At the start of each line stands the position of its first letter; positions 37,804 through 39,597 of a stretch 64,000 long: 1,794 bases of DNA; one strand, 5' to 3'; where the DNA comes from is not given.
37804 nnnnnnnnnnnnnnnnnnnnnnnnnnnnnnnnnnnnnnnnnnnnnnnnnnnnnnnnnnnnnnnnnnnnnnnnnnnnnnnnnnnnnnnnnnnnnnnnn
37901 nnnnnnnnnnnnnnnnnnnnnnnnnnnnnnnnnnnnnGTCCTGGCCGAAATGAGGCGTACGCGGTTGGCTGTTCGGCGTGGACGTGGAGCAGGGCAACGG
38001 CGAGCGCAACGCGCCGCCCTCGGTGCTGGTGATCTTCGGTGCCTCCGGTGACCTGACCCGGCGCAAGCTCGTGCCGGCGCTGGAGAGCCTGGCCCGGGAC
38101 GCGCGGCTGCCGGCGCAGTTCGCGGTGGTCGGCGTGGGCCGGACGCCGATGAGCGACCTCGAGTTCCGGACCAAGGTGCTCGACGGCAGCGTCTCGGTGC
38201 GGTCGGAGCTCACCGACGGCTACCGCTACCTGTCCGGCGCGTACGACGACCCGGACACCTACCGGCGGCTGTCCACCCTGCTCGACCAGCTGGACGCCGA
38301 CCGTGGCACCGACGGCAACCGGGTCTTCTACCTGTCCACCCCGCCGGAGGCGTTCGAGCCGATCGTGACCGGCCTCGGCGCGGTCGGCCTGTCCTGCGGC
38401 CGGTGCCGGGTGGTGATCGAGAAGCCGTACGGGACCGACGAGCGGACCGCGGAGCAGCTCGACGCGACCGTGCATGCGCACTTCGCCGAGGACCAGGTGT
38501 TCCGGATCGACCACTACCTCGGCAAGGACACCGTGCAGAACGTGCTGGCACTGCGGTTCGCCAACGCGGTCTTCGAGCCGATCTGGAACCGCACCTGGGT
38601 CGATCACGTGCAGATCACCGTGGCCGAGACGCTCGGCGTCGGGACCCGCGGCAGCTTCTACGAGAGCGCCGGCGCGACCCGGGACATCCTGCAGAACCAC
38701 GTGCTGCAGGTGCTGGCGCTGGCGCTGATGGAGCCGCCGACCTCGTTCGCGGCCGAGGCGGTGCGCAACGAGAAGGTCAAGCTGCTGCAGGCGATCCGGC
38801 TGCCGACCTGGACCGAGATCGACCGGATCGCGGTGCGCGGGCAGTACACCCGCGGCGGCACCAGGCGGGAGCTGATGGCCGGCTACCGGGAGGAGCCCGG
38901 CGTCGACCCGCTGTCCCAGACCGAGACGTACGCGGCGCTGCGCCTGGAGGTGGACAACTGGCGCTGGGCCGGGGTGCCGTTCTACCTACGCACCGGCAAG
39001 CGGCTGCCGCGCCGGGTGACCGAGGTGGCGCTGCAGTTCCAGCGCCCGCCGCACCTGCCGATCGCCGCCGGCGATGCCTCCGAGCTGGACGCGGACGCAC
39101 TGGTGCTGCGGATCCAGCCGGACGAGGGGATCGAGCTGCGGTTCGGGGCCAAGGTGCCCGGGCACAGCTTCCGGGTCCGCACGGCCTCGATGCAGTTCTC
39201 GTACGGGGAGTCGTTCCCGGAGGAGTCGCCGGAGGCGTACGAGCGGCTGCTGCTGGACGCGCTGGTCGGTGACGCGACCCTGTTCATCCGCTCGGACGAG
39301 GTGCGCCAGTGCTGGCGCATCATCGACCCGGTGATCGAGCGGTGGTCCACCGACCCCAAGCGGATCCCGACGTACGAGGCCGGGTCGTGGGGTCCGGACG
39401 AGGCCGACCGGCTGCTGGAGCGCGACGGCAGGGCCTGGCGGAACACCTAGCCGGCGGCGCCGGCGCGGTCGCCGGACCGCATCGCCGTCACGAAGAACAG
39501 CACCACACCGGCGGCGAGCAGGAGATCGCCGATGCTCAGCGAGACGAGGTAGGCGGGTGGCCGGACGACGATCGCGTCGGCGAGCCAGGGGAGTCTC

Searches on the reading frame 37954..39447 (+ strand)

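Call 66: search_protein_families(library=pfam, proteins=[window:37954-39447:+], max_evalue=0.0001)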
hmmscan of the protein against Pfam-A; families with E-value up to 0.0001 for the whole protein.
window:37954-39447:+ (498 aa): 2 families
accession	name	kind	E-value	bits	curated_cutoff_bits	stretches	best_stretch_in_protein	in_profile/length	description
PF02781.21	G6PD_C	-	1.3e-120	402.4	27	1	198-496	1-296/296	Glucose-6-phosphate dehydrogenase, C-terminal domain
PF00479.28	G6PD_N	-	8e-53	180.2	22.1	1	26-196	1-183/183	Glucose-6-phosphate dehydrogenase, NAD binding domain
